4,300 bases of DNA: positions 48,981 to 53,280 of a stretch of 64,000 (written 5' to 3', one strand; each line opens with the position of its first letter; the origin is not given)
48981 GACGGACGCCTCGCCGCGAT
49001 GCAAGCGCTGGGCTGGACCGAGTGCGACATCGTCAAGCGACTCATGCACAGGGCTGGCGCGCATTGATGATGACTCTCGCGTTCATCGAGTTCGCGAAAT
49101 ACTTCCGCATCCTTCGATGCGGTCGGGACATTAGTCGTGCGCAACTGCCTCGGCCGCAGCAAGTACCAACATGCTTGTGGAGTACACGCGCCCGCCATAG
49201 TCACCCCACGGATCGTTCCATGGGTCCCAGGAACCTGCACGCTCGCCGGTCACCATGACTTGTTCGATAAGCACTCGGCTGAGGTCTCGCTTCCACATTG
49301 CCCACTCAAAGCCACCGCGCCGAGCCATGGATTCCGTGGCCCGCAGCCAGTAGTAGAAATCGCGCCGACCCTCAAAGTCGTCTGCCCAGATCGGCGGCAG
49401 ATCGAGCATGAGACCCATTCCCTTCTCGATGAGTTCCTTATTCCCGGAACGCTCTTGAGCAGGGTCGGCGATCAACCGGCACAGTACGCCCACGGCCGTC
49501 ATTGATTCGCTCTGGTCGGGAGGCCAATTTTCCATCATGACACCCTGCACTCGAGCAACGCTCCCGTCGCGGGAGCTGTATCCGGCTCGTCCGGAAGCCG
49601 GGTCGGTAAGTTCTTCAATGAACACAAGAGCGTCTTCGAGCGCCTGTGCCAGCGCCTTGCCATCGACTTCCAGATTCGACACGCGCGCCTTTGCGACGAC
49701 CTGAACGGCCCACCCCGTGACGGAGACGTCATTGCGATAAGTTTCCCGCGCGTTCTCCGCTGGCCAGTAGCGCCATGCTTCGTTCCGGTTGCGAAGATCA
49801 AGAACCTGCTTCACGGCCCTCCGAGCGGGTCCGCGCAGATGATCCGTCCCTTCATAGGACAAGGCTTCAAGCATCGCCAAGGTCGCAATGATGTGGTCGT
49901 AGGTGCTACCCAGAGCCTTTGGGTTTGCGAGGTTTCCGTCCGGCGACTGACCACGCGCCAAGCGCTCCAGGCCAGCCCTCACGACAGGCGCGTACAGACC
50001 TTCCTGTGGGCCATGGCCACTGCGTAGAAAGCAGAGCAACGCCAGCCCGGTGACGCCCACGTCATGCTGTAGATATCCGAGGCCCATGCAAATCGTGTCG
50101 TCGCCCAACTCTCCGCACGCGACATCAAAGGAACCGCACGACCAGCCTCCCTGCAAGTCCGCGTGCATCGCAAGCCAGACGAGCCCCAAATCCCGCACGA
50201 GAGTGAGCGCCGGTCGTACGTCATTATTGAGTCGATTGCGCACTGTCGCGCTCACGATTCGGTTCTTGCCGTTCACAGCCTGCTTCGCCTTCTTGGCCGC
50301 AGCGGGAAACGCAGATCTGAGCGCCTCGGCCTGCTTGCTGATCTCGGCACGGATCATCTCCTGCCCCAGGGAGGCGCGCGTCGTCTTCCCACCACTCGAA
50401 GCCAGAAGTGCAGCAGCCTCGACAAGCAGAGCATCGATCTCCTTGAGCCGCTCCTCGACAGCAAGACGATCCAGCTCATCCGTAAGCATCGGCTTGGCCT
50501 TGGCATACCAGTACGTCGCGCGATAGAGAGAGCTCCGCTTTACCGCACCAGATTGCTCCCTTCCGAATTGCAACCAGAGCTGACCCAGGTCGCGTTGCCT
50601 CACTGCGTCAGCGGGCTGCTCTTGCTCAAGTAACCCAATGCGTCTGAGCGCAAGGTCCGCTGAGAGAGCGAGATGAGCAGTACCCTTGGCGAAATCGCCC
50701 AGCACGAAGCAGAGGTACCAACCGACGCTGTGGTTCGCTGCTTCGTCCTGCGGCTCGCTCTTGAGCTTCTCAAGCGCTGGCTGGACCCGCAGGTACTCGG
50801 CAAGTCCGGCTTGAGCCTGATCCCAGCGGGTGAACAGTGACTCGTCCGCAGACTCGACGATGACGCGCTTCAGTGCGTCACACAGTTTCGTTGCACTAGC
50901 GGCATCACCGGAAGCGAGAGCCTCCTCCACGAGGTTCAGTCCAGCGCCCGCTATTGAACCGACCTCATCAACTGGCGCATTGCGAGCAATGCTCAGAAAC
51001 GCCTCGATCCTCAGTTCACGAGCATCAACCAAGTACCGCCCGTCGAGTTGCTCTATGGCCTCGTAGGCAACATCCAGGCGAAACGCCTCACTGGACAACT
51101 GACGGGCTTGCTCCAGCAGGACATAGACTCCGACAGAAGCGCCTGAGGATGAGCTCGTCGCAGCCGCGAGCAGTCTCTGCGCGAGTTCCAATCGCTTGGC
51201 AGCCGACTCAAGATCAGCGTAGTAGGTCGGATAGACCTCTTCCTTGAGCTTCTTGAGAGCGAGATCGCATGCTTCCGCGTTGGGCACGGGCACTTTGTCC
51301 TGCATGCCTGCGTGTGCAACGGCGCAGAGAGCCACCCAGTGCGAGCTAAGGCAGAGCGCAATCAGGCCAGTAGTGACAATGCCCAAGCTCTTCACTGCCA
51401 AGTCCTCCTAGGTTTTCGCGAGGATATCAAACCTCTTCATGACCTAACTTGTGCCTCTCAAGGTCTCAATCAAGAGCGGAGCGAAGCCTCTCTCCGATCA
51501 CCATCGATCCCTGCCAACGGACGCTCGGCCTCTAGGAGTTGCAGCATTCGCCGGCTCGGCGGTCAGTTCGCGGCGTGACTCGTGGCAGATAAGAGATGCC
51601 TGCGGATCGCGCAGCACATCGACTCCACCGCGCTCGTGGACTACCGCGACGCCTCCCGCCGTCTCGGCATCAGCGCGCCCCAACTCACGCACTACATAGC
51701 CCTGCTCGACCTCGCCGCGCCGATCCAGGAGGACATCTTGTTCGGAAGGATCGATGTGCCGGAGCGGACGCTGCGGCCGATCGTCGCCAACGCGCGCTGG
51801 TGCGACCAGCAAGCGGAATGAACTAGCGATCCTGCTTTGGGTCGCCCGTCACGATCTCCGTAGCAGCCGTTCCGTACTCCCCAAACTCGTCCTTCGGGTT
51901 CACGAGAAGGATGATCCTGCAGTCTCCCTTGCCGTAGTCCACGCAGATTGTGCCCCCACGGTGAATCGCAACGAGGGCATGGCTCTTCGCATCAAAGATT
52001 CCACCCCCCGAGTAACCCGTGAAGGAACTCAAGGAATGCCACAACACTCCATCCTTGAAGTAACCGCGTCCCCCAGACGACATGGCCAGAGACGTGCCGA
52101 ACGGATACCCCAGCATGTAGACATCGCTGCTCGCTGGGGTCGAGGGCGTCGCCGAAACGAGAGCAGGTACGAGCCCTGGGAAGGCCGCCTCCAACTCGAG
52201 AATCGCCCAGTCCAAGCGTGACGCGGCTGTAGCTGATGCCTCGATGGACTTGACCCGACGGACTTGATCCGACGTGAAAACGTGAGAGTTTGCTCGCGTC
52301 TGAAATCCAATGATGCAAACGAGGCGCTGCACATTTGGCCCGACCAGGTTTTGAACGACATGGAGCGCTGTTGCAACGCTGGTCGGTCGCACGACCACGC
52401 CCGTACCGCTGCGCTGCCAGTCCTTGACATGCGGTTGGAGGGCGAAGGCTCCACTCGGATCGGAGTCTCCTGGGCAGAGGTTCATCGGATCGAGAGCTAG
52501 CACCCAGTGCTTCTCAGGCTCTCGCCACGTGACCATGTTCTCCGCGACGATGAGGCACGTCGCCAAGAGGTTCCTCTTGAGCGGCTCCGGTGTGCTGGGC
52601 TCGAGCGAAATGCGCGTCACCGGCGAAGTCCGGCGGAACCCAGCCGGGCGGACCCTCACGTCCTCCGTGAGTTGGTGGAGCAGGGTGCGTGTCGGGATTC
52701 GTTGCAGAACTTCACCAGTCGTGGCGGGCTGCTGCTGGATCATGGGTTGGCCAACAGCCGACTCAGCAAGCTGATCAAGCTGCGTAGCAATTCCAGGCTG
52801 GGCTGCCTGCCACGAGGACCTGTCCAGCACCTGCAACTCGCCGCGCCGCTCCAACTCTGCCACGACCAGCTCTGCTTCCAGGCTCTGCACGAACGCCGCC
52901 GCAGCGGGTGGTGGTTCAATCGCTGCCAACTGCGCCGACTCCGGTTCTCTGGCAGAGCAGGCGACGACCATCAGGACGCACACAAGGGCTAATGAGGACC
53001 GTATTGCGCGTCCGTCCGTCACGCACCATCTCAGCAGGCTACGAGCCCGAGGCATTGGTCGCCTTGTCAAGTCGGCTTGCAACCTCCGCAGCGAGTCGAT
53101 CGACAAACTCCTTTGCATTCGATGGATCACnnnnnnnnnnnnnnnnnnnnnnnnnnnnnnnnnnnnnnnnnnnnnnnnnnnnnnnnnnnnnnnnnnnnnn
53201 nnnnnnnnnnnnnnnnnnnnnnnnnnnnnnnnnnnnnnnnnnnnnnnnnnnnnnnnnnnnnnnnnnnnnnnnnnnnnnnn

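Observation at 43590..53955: ~10 kb lower-G+C segment encoding only uncharacterised exported proteins, an HTH protein, an S1 protease lipoprotein and a ParB-like fragment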

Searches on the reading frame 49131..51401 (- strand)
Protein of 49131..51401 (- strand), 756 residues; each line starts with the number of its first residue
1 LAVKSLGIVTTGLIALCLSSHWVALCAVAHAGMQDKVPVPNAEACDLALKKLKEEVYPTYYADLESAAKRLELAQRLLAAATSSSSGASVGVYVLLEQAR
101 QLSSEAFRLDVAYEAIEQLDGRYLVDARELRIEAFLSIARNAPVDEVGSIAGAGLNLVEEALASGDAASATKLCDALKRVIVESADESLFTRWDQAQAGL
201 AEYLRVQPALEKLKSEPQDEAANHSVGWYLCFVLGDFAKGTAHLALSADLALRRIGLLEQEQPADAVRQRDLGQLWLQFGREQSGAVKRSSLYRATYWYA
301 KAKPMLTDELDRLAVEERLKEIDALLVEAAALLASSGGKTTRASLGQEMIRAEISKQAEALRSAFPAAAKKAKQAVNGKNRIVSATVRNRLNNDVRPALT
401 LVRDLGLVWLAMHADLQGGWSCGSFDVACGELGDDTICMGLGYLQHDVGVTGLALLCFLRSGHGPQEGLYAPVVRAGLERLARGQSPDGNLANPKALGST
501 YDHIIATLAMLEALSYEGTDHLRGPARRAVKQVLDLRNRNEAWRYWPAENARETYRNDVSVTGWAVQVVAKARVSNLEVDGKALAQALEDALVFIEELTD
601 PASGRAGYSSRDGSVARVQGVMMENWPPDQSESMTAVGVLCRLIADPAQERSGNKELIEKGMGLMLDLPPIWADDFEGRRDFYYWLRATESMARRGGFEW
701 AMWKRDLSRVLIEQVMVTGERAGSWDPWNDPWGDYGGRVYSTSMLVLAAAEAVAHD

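Call 5: search_protein_families(library=pfam, proteins=[window:49131-51401:-], max_evalue=0.1)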
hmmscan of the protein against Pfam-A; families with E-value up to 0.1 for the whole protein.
window:49131-51401:- (756 aa): 1 family
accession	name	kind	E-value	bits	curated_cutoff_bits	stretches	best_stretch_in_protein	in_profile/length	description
PF06323.16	Phage_antiter_Q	-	0.0013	19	25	1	527-629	88-183/220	Phage antitermination protein Q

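Call 6: search_protein_families(library=ncbifam, proteins=[window:49131-51401:-], max_evalue=0.1)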
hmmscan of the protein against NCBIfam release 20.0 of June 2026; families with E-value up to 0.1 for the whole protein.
window:49131-51401:- (756 aa): 0 families

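Call 9: search_protein_families(library=padloc, proteins=[window:49131-51401:-], max_evalue=0.1)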
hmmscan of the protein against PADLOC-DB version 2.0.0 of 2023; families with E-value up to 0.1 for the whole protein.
window:49131-51401:- (756 aa): 0 families

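Call 11: find_homologous_proteins(query=window:49131-51401:-)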
Query window:49131-51401:- (756 aa): 5 proteins with E <= 0.001 among 8000 candidates.
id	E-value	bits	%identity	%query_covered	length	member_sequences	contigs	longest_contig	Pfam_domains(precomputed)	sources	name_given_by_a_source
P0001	0.0e+0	1674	100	100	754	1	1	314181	-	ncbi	ncbi:MAG: hypothetical protein ACT4PU_00575 [Planctomycetota bacterium]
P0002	5.2e-193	662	46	96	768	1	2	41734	-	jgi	jgi:hypothetical protein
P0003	4.7e-174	599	44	95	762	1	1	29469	PF13243.13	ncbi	-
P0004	2.7e-172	593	43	95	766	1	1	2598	PF13243.13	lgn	-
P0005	1.9e-26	111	32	45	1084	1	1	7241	PF13243.13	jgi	jgi:chemotaxis protein histidine kinase CheA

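Call 12: find_encoding_contigs(protein=P0002, flank=10000, max_places=3)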
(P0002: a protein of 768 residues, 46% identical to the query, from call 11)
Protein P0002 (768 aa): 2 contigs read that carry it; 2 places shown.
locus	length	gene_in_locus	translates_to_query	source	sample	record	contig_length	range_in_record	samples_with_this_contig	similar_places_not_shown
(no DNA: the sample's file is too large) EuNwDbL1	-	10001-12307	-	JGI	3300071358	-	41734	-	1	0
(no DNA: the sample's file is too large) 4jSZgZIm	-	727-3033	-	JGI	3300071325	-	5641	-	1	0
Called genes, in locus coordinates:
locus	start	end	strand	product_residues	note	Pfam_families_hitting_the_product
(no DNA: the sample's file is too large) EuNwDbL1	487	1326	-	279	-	-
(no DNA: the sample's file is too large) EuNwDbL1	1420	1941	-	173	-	PF00719:Pyrophosphatase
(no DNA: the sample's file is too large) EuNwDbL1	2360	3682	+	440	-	-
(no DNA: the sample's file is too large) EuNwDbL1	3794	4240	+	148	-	-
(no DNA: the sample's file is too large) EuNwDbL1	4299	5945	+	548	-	PF01839:FG-GAP (weak), PF13517:FG-GAP_3 (weak)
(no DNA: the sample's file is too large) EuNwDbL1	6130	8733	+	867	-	PF25778:DUF7948, PF06739:SBBP (weak)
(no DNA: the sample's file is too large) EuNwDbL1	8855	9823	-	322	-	-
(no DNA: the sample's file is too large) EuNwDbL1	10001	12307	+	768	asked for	-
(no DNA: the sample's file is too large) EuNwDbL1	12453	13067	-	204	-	PF09537:DUF2383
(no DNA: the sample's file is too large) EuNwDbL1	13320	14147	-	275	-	-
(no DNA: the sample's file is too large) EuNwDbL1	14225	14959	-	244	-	PF01255:Prenyltransf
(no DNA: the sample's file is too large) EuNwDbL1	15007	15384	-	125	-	PF24038:DUF7347 (weak), PF01638:HxlR, PF12840:HTH_20, PF01022:HTH_5, PF12802:MarR_2 (faint), PF13601:HTH_34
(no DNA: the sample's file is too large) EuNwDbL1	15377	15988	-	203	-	-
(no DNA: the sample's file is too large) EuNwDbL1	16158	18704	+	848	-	PF25852:DUF6242_C (faint), PF02012:BNR (faint), PF15902:Sortilin-Vps10 (faint)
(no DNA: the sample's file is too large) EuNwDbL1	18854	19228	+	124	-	-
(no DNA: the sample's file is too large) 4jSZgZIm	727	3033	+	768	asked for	-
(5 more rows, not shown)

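Call 13: find_encoding_contigs(protein=P0003, flank=10000, max_places=3)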
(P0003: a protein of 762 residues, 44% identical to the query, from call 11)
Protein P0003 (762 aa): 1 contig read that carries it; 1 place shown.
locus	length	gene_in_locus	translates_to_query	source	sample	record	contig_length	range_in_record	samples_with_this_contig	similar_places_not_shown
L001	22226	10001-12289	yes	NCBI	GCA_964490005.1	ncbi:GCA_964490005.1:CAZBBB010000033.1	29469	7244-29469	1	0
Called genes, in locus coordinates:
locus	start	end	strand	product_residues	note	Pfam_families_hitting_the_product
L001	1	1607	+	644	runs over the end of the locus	PF00884:Sulfatase, PF01663:Phosphodiest (weak)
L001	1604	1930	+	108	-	PF00355:Rieske, PF13806:Rieske_2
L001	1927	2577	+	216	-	PF06175:MiaE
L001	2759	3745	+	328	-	PF12849:PBP_like_2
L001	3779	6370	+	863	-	PF25174:Beta-prop_THOC3 (faint), PF00400:WD40 (faint), PF24807:WD40_CDC20-Fz (weak), PF23381:Beta-prop_IFT122_1st, PF25173:Beta-prop_WDR3_1st (weak), PF00528:BPD_transp_1 (weak)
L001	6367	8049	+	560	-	PF00528:BPD_transp_1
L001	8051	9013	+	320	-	PF00005:ABC_tran, PF02463:SMC_N (faint), PF13304:AAA_21 (faint)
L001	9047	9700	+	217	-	PF01895:PhoU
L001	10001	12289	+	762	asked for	PF13243:SQHop_cyclase_C (faint)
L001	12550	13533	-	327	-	PF03417:AAT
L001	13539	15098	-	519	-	-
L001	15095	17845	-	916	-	PF01276:OKR_DC_1, PF01212:Beta_elim_lyase (weak), PF01276:OKR_DC_1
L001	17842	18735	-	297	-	PF00795:CN_hydrolase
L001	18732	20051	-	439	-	PF00202:Aminotran_3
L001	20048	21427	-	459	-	PF00171:Aldedh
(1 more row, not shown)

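Call 14: find_encoding_contigs(protein=P0001, flank=10000, max_places=3)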
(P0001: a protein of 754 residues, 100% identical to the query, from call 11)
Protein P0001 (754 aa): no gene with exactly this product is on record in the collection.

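Call 33: search_protein_families(library=phrogs, proteins=[window:49131-51395:-], max_evalue=0.01)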
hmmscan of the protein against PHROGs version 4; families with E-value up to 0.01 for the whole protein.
window:49131-51395:- (754 aa): 0 families

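Call 46: search_solved_structures(query=P0001, max_evalue=1)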
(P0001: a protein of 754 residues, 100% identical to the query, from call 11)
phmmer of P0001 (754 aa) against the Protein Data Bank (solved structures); distinct sequences matched with E-value up to 1: 0.

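Call 90: search_solved_structures(query=A3, max_evalue=1)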
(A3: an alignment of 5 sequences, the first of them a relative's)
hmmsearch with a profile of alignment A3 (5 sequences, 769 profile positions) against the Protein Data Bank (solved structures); distinct sequences matched with E-value up to 1: 13.
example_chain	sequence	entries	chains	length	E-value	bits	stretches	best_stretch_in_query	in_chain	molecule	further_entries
1gsz_A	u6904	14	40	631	8.8e-11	44.2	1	418-590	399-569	SQUALENE--HOPENE CYCLASE | SQUALENE-HOPENE CYCLASE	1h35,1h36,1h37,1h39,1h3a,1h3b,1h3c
3sqc_A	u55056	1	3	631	8.8e-11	44.2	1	418-590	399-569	SQUALENE--HOPENE CYCLASE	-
2sqc_A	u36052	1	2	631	6.1e-10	41.4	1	418-590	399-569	SQUALENE-HOPENE CYCLASE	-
7xq4_A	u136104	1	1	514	0.00019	23.2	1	488-587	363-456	SQHop_cyclase_C domain-containing protein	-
7xr7_A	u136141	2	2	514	0.00019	23.2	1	488-587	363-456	SQHop_cyclase_C domain-containing protein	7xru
8zg0_A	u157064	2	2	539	0.00023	23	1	488-587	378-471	Squalene cyclase C-terminal domain-containing protein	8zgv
8zg1_A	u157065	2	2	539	0.00023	23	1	488-587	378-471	Squalene cyclase C-terminal domain-containing protein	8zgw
7xqz_A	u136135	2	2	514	0.00023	23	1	488-587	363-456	SQHop_cyclase_C domain-containing protein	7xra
8zg5_A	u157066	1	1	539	0.00025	22.8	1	488-587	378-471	Squalene cyclase C-terminal domain-containing protein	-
1w6k_A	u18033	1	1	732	0.0044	18.7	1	485-595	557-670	LANOSTEROL SYNTHASE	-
1w6j_A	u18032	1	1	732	0.0076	17.9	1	485-595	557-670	LANOSTEROL SYNTHASE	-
8j5z_A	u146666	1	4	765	0.036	15.7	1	464-591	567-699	Terpene cyclase/mutase family member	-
3eba_A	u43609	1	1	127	0.83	11.2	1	470-513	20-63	CAbHul6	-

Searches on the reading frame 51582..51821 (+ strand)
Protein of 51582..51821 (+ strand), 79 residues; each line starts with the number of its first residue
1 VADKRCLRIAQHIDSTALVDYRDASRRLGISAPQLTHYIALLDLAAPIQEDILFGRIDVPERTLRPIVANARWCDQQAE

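Call 32: search_protein_families(library=pfam, proteins=[window:51582-51821:+], max_evalue=1)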
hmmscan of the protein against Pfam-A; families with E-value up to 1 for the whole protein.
window:51582-51821:+ (79 aa): 2 families
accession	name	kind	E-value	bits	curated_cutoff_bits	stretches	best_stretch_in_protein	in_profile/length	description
PF17762.8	HTH_ParB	-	0.028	15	22.6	1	22-58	24-60/102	ParB HTH domain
PF00376.29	MerR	-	0.21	11.9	28.2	0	23-39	4-20/38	MerR family regulatory protein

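Call 33: search_protein_families(library=phrogs, proteins=[window:51582-51821:+], max_evalue=0.01)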
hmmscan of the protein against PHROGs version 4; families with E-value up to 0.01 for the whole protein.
window:51582-51821:+ (79 aa): 0 families

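Call 72: search_dna_similar(query=window:51582-51821:+, collection=plasmids, mode=protein, max_evalue=0.01, max_rows=10)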
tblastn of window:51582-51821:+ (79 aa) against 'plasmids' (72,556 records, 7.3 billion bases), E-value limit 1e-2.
No match.

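Call 73: search_dna_similar(query=window:51582-51821:+, collection=phages, mode=protein, max_evalue=0.01, max_rows=10)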
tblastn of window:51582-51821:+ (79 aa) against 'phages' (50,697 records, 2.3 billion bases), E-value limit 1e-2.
No match.

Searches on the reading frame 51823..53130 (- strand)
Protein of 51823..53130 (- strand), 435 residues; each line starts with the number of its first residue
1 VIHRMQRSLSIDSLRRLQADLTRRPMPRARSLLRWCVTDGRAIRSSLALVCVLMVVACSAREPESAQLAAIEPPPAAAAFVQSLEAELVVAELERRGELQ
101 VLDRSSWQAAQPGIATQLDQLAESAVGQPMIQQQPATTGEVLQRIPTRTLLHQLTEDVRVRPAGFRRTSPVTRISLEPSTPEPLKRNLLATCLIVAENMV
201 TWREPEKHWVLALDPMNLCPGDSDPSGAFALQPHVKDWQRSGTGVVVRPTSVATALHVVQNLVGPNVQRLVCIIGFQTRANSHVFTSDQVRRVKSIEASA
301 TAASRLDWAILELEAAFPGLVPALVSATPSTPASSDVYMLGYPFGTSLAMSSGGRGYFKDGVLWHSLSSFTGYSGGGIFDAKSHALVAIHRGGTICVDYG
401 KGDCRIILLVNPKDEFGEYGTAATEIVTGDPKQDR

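Call 5: search_protein_families(library=pfam, proteins=[window:51823-53130:-], max_evalue=0.1)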
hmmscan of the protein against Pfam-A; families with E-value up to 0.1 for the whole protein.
window:51823-53130:- (435 aa): 2 families
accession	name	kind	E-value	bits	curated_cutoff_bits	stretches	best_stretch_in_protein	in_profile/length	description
PF13365.12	Trypsin_2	-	3e-12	47.9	27.6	1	242-389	1-144/144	Trypsin-like peptidase domain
PF00089.32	Trypsin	-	0.0016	18.7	20.6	1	233-343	13-128/220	Trypsin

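Call 6: search_protein_families(library=ncbifam, proteins=[window:51823-53130:-], max_evalue=0.1)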
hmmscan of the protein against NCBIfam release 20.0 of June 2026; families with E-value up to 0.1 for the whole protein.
window:51823-53130:- (435 aa): 0 families

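Call 9: search_protein_families(library=padloc, proteins=[window:51823-53130:-], max_evalue=0.1)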
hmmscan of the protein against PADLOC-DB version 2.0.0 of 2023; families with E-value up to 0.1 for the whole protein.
window:51823-53130:- (435 aa): 4 families
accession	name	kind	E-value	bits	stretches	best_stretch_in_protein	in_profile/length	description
PDLC04593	PDC-M35A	-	3e-05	21.9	1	238-344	19-120/216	-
PDLC03855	LmuA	-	3.2e-05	21.4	1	241-343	16-109/425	-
PDLC02960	RT-Protease_XI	-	0.00036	17.6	1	238-392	348-486/506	single gene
PDLC02959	RT-Protease_XI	-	0.0043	14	1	236-392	346-489/510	single gene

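Call 33: search_protein_families(library=phrogs, proteins=[window:51823-53055:-], max_evalue=0.01)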
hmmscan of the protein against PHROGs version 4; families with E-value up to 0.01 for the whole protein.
window:51823-53055:- (410 aa): 1 family
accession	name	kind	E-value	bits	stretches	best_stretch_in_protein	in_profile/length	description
phrog_13651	-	unknown function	0.0014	19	1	214-370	92-253/280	-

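Call 48: search_solved_structures(query=window:51823-53055:-, max_evalue=0.1)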
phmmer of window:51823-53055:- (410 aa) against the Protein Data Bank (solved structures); distinct sequences matched with E-value up to 0.1: 9.
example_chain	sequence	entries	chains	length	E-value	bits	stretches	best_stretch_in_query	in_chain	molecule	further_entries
6tya_A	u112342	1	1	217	0.00093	21.8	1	294-375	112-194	Glutamyl endopeptidase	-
6u1b_A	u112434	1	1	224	0.001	21.6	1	294-375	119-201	Glutamyl endopeptidase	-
4jcn_A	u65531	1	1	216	0.0047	19.4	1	294-369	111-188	Glutamyl endopeptidase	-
6q12_A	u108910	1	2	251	0.0073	18.8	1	294-369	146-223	Glutamyl endopeptidase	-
6pym_A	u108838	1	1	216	0.012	18.1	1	294-369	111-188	Glutamyl endopeptidase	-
1wcz_A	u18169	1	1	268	0.018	17.6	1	295-369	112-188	Glutamyl endopeptidase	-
1qy6_A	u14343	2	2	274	0.019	17.5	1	295-369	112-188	serine protease | V8 protease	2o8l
6q24_A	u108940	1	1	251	0.019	17.4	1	294-369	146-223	Glutamyl endopeptidase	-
8s9l_A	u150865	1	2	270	0.06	15.8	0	221-322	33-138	Serine protease FAM111A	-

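Call 67: search_protein_families(library=pfam, proteins=[L005:13-1545:+, L005:2827-3603:-, L006:2242-4080:+, L006:10-1032:+, L007:1161-2420:+, L008:1859-3451:+, L008:10-972:+, L010:1130-2359:-, L004:8539-9879:+, L004:11033-12277:+], max_evalue=0.01)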
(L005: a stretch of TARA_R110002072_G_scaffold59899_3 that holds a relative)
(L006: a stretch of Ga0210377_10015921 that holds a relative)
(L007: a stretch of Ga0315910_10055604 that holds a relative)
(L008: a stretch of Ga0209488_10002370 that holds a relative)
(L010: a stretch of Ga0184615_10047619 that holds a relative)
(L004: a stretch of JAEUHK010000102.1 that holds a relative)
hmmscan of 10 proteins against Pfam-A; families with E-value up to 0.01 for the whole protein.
L005:13-1545:+ (510 aa): 1 family
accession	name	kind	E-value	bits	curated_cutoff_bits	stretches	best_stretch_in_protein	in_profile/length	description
PF02128.21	Peptidase_M36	-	6.7e-44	151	23.3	1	174-465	29-350/368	Fungalysin metallopeptidase (M36)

L005:2827-3603:- (258 aa): 0 families

L006:2242-4080:+ (612 aa): 1 family
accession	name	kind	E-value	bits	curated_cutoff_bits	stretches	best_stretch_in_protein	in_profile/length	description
PF00082.27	Peptidase_S8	-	2.7e-30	106.1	21.8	1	205-477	1-275/288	Subtilase family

L006:10-1032:+ (340 aa): 4 families
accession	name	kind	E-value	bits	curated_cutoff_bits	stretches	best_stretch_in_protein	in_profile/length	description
PF00413.30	Peptidase_M10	-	8e-09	36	24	1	143-262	4-127/159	Matrixin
PF01400.30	Astacin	-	1.6e-05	25.1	22.5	1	244-266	79-101/189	Astacin (Peptidase family M12A)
PF13688.12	Reprolysin_5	-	8e-05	23.4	27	1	241-279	139-184/196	Metallo-peptidase family M12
PF11195.14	Tad2-like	-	0.002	19.1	25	0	56-146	4-66/73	Thoeris anti-defense 2-like domain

L007:1161-2420:+ (419 aa): 0 families

L008:1859-3451:+ (530 aa): 2 families
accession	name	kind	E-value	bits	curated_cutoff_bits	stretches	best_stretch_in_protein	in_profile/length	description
PF00144.29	Beta-lactamase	-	3.4e-62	210.9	27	1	104-417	1-313/329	Beta-lactamase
PF11954.13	DUF3471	-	1.1e-10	42.3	29.3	1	443-523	6-98/103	Domain of unknown function (DUF3471)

L008:10-972:+ (320 aa): 1 family
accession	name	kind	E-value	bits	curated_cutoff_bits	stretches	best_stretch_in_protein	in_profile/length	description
PF01734.28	Patatin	-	0.0033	18.1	27.7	1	1-159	30-183/191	Patatin-like phospholipase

L010:1130-2359:- (409 aa): 1 family
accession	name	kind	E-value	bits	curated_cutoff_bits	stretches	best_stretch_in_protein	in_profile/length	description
PF03415.19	Peptidase_C11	-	4.3e-43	148.7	25.8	2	162-403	106-356/359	Clostripain family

L004:8539-9879:+ (446 aa): 0 families

L004:11033-12277:+ (414 aa): 2 families
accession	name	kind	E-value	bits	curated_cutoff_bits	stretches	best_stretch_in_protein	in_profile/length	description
PF00089.32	Trypsin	-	5.3e-13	49.7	20.6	1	136-399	14-220/220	Trypsin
PF13365.12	Trypsin_2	-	5.6e-05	24.3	27.6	1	151-364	1-139/144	Trypsin-like peptidase domain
